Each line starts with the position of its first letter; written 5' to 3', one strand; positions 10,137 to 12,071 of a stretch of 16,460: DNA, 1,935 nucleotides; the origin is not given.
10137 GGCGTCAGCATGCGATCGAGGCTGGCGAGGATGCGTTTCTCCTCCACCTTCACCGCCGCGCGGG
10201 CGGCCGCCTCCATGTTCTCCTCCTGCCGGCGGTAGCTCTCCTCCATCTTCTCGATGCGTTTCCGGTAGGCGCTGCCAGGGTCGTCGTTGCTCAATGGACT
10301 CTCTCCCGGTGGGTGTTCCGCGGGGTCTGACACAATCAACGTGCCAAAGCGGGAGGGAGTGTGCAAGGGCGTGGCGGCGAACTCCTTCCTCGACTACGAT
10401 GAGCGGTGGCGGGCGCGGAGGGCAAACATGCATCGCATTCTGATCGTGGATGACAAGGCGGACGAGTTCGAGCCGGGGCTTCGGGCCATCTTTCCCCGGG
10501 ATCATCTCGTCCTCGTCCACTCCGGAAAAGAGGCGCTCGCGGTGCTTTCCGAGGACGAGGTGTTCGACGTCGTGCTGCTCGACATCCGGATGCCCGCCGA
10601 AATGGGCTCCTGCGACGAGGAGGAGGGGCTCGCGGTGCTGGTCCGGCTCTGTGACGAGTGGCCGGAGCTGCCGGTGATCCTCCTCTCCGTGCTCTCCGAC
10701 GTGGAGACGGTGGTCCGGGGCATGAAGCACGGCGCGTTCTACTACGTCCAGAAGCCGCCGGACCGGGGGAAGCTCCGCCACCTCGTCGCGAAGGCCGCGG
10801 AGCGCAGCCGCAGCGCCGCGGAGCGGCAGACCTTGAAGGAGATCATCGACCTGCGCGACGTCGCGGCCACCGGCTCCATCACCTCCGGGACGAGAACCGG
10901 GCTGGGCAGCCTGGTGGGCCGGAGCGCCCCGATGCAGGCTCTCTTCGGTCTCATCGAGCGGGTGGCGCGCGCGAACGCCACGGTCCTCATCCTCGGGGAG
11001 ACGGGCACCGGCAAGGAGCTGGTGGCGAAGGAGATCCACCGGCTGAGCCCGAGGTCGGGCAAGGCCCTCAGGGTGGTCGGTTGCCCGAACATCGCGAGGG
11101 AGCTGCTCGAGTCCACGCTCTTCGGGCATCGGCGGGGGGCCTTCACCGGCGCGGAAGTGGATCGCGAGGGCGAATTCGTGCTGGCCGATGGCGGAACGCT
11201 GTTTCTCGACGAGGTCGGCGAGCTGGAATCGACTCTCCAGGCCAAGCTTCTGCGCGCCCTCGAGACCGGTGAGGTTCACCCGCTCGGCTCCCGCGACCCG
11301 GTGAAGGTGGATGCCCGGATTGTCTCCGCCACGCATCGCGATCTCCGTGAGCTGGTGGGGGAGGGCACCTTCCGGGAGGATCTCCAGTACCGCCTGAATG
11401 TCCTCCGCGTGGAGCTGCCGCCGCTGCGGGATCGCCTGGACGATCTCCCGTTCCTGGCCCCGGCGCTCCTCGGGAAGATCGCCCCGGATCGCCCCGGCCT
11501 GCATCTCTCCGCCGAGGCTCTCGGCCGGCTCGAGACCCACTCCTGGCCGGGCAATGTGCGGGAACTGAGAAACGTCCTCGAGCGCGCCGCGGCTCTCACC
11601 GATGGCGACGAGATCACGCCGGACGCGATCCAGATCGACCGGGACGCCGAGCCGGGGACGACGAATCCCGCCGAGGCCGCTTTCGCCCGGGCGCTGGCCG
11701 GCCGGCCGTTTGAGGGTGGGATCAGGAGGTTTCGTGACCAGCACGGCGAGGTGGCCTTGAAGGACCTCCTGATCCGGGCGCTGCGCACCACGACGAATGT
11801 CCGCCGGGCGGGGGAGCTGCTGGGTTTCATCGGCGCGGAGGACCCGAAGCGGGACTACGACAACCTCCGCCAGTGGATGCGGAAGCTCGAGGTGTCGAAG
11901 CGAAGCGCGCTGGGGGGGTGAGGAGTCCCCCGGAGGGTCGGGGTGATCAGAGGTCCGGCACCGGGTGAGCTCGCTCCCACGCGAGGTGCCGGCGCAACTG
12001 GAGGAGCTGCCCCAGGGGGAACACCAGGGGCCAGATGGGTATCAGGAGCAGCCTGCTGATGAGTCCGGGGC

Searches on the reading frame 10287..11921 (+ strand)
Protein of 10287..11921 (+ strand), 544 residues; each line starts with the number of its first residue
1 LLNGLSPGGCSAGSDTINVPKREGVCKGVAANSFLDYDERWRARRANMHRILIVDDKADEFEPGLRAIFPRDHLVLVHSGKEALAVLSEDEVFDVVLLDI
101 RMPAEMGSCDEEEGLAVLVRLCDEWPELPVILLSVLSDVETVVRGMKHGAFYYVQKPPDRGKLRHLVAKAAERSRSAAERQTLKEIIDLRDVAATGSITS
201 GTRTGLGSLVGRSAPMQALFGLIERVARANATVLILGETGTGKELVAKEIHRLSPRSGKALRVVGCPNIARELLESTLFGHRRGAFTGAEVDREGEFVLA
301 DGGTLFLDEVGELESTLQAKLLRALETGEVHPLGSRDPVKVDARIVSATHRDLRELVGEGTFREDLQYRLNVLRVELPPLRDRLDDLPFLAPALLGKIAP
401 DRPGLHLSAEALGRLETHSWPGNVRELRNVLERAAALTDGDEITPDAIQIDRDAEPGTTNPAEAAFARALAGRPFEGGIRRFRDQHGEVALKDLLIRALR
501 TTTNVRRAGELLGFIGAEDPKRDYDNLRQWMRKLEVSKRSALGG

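Call 7: search_protein_families(library=pfam, proteins=[window:10287-11921:+], max_evalue=0.01)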
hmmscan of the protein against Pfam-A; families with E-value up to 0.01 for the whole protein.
window:10287-11921:+ (544 aa): 9 families
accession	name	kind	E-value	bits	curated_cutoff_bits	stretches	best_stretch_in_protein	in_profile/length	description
PF00158.32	Sigma54_activat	-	6.7e-62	208.5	20.2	1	209-375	1-167/168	Sigma-54 interaction domain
PF14532.12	Sigma54_activ_2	-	3.6e-19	69.8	25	1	210-380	1-138/138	Sigma-54 interaction domain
PF25601.1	AAA_lid_14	-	1.8e-17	63.4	27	1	381-451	1-73/87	AAA+ ATPase lid domain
PF00072.30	Response_reg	-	1.2e-15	58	30.2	1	51-167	1-110/111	Response regulator receiver domain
PF07728.20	AAA_5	-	6.1e-08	33.2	22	1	233-345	2-117/139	AAA domain (dynein-related subfamily)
PF01078.27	Mg_chelatase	-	1e-06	28.7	20.3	1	230-343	22-148/207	Magnesium chelatase, subunit ChlI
PF13191.12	AAA_16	-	1.1e-05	26.4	32.6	1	209-321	2-116/167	AAA ATPase domain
PF00493.29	MCM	-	7.1e-05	22.5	23.3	1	227-330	54-150/224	MCM P-loop domain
PF07724.20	AAA_2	-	0.0091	16.5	27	0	231-332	4-106/166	AAA domain (Cdc48 subfamily)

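Call 56: search_protein_families(library=ncbifam, proteins=[window:10425-11921:+], max_evalue=0.001)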
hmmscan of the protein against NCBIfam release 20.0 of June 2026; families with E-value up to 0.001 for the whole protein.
window:10425-11921:+ (498 aa): 66 families (the best 25 are shown)
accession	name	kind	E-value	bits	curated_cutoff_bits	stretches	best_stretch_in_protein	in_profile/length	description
TIGR01818.1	ntrC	equivalog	1.6e-96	324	558.6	1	31-406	28-381/463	nitrogen regulation protein NR(I)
TIGR01817.1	nifA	equivalog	1.6e-91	307.7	528.85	1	124-409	163-445/534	nif-specific transcriptional activator NifA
TIGR02915.1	PEP_resp_reg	equivalog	3.3e-90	303.1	502.6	1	5-411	1-391/445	PEP-CTERM-box response regulator transcription factor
NF008469.0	PRK11361.1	equivalog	8.5e-90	301.6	714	1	2-402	4-386/461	acetoacetate metabolism transcriptional regulator AtoC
NF007689.0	PRK10365.1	equivalog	2e-84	283.9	760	1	27-399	31-379/441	sigma-54-dependent response regulator transcription factor ZraR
NF011695.0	PRK15115.1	equivalog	2.6e-84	283.6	763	2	160-398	134-374/445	two-component system response regulator GlrR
NF038308.1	RNA_repair_RtcR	equivalog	3.6e-84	283.5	650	1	159-491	178-523/530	RNA repair transcriptional activator RtcR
NF041946.1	LuxO_transreg_Vib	equivalog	1.1e-83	281.5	800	1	29-402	24-376/463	quorum-sensing sigma-54 dependent transcriptional regulator LuxO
NF003451.0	PRK05022.1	equivalog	6.5e-83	279.2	476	1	116-404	147-434/512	nitric oxide reductase transcriptional regulator NorR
NF050807.1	TransRegFlbDCaul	equivalog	5.3e-80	269.5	750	1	162-423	119-382/454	sigma-54-dependent transcriptional regulator FlbD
NF008176.1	PRK10923.1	equivalog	1.1e-78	264.9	620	1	31-400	33-379/469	nitrogen regulation protein NR(I)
NF041552.1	TF_PrdR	equivalog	4.6e-75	253.1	795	1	159-402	265-510/577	sigma-54 dependent transcriptional regulator PrdR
NF051870.1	NAssimRespRegNtrX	equivalog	7.1e-75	252.6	600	1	3-429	2-406/452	nitrogen assimilation response regulator NtrX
NF011958.0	PRK15429.1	equivalog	8.4e-75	252.7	830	1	121-398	340-618/692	formate hydrogenlyase transcriptional activator FlhA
TIGR02329.1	propionate_PrpR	equivalog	6.3e-73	246.2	499.2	1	154-404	205-465/526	propionate catabolism operon regulatory protein PrpR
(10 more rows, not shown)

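Call 60: search_solved_structures(query=window:10425-11921:+, max_evalue=1e-20)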
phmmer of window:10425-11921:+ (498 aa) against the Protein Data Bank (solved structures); distinct sequences matched with E-value up to 1e-20: 35.
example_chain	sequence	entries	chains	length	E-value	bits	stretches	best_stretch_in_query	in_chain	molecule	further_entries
9qq6_C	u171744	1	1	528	4e-71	243.5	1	129-405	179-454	Nif-specific regulatory protein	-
5ep0_A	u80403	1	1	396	7e-71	242.7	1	27-399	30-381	Putative repressor protein luxO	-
1ny5_A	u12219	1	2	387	6.4e-69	236.3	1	31-397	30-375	transcriptional regulator (NtrC family)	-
4l4u_A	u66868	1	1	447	6.1e-68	233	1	31-397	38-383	Transcriptional regulator (NtrC family)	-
1ojl_A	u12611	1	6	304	6.1e-67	229.7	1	163-405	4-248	TRANSCRIPTIONAL REGULATORY PROTEIN ZRAR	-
3dzd_A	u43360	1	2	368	2.7e-66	227.6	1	164-399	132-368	Transcriptional regulator (NtrC family)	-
5exp_A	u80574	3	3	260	1.5e-62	215.3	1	161-391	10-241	Transcriptional regulator FleQ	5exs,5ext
26jl_A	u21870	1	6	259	1.7e-62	215.1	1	162-391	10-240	Flagellar regulatory protein A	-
7ejw_C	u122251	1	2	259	1.7e-62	215.1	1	161-391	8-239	Transcriptional regulator FleQ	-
6j7e_A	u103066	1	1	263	1.8e-62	215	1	161-391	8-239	Nitrogen assimilation regulatory protein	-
8pb9_D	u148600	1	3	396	2.8e-62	214.4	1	160-391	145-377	Transcriptional regulator FleQ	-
5exx_A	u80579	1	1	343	3.3e-62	214.1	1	161-391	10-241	Transcriptional regulator FleQ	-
8p53_C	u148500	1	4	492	4.8e-62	213.6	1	160-391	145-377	Transcriptional regulator FleQ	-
6jdi_A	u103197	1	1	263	1.7e-61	211.8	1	161-391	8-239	Nitrogen assimilation regulatory protein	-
5ep1_A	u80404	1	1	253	2.3e-61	211.4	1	163-399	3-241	Putative repressor protein luxO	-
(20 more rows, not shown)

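Call 62: find_related_loci(query=A5, collection=genome_contigs, flank=6000)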
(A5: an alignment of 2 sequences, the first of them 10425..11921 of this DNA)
Query A5 (498 aa) in genome_contigs; peptide patterns used: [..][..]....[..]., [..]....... (x = any residue, [..] = any of these).
161 stretches matched a pattern; 1 encode a relative of the query (tblastn E <= 1e-3); 1 distinct loci.
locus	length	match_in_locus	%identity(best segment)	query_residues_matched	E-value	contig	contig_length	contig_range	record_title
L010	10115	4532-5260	38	163-403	1e-49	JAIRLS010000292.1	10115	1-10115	MAG: Bacteroidales bacterium isolate Cc175_bin60 k119_553696, whole genome shotgun sequence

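Call 78: search_protein_families(library=padloc, proteins=[window:10425-11921:+], max_evalue=0.001)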
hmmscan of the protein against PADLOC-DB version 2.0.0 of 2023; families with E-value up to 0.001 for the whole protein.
window:10425-11921:+ (498 aa): 4 families
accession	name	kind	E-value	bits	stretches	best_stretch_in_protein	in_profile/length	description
PDLC01995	RtcR_PspF2--CARF_AAA_HTH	-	6.5e-95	317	1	157-489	163-479/481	-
PDLC01994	RtcR_PspF1--CARF_AAA_HTH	-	6.3e-50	168.6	1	154-467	154-455/468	-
PDLC01993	RtcR--CARF_AAA_HTH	-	6.7e-50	168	1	164-403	183-433/523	-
PDLC00405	SduA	-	3e-06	25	1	2-125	6-129/323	DUF4263 domain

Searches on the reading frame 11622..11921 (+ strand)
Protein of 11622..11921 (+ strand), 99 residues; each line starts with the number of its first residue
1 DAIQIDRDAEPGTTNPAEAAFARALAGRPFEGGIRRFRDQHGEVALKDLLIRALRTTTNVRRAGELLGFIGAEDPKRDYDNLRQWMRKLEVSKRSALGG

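Call 57: search_protein_families(library=pfam, proteins=[window:11622-11921:+], max_evalue=1)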
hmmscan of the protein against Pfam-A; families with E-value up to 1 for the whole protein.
window:11622-11921:+ (99 aa): 0 families

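Call 68: predict_structure(protein=window:11652-11921:+)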
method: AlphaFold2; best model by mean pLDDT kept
length: 89 residues; sequences in the alignment: 1
mean_pLDDT: 71.9   pTM: 0.52
mean pLDDT of the five models: 71.9, 71.8, 71.7, 69.2, 54.8
residues with pLDDT >= 90: 0; 70-90: 57; 50-70: 28; < 50: 4
segments of 3 or more residues with pLDDT < 50: none
pLDDT, mean of each block of 10 residues (from residue 1): 69 75 85 84 70 71 73 67 52
secondary structure, 60 per line:
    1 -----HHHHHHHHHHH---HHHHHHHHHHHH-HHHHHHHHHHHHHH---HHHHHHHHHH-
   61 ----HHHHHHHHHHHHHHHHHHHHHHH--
elements in order: H6-16 H20-31 H33-46 H50-59 H65-87

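Call 70: fold_search(model_id=the predicted structure, library=pdb)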
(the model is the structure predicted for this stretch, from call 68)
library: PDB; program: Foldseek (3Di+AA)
matches with E <= 10: 56; with E <= 0.001: 0
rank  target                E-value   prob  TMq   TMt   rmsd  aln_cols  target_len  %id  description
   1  9k7w_E                1.3e+00  0.14  0.25  0.25   9.6        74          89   14  Crystal structure of designed nickel-induced homotrimer C3-Ni1-HH*3-18 (released 2025-10-29)
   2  9k7w_D                1.6e+00  0.11  0.24  0.24   9.6        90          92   16  Crystal structure of designed nickel-induced homotrimer C3-Ni1-HH*3-18 (released 2025-10-29)
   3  7k98_A                2.3e+00  0.11  0.28  0.08  15.9        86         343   20  Preaminoacylation complex of M. tuberculosis PheRS with cognate precursor tRNA and 5'-O-(N-phenylalanyl)sulfamoyl-aden (released 2021-05-12)
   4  6g7c_C                3.1e+00  0.11  0.32  0.16   9.8        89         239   21  Nt2-CTD domains of the TssA component from the type VI secretion system of Aeromonas hydrophila. (released 2018-11-21)
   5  9qpq_G                3.1e+00  0.09  0.29  0.12  11.0       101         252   12  The structure of the COPI leaf bound to GOLPH3 (released 2025-10-22)
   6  2kat_MODEL_1_A        3.5e+00  0.11  0.33  0.28   9.6       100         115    8  Solution structure of protein BPP2914 from Bordetella parapertussis. Northeast Structural Genomics Consortium  (released 2008-12-16)
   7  9k7w_A                3.5e+00  0.08  0.25  0.25   9.7        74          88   14  Crystal structure of designed nickel-induced homotrimer C3-Ni1-HH*3-18 (released 2025-10-29)
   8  8fh3_A                3.9e+00  0.07  0.25  0.05  11.2        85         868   27  Human IFT-A complex structures provide molecular insights into ciliary transport (released 2023-02-22)
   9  8f2r_D                4.1e+00  0.08  0.31  0.17  10.9        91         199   14  Human CCC complex (released 2023-05-24)
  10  9k7t_A                4.4e+00  0.06  0.22  0.23  12.1        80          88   19  Crystal structure of designed zinc-induced homotetramer C4-Zn1-HEHE-1 (released 2025-10-29)
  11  2d5k_C                4.9e+00  0.07  0.30  0.19  14.8       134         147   12  Crystal structure of Dps from Staphylococcus aureus (released 2006-10-17)
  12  2d5k_B                4.9e+00  0.07  0.30  0.20  14.8       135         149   12  Crystal structure of Dps from Staphylococcus aureus (released 2006-10-17)
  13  3knt_C                5.2e+00  0.15  0.37  0.17   9.9        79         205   15  Crystal structure of Methanocaldococcus jannaschii 8-oxoguanine glycosylase/lyase in complex with 15mer DNA containing (released 2010-02-02)
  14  3ezq_B                5.2e+00  0.12  0.42  0.39   8.2        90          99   12  Crystal Structure of the Fas/FADD Death Domain Complex (released 2008-12-23)
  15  8e0n_A                5.2e+00  0.08  0.28  0.18  11.4        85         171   18  Homotrimeric variant of tcTRP9, BGL18 (released 2023-04-12)
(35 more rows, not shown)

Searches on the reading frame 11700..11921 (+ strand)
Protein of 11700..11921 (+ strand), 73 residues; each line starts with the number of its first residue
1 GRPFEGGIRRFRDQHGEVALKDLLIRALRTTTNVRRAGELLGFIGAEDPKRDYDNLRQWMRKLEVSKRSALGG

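Call 71: search_solved_structures(query=window:11700-11921:+, max_evalue=10, show_alignments=4)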
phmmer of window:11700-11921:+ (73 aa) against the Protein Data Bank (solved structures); distinct sequences matched with E-value up to 10: 1.
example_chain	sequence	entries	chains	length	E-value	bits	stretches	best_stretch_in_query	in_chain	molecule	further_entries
5euh_A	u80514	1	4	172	0.2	15.3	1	9-48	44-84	Putative GGDEF domain membrane protein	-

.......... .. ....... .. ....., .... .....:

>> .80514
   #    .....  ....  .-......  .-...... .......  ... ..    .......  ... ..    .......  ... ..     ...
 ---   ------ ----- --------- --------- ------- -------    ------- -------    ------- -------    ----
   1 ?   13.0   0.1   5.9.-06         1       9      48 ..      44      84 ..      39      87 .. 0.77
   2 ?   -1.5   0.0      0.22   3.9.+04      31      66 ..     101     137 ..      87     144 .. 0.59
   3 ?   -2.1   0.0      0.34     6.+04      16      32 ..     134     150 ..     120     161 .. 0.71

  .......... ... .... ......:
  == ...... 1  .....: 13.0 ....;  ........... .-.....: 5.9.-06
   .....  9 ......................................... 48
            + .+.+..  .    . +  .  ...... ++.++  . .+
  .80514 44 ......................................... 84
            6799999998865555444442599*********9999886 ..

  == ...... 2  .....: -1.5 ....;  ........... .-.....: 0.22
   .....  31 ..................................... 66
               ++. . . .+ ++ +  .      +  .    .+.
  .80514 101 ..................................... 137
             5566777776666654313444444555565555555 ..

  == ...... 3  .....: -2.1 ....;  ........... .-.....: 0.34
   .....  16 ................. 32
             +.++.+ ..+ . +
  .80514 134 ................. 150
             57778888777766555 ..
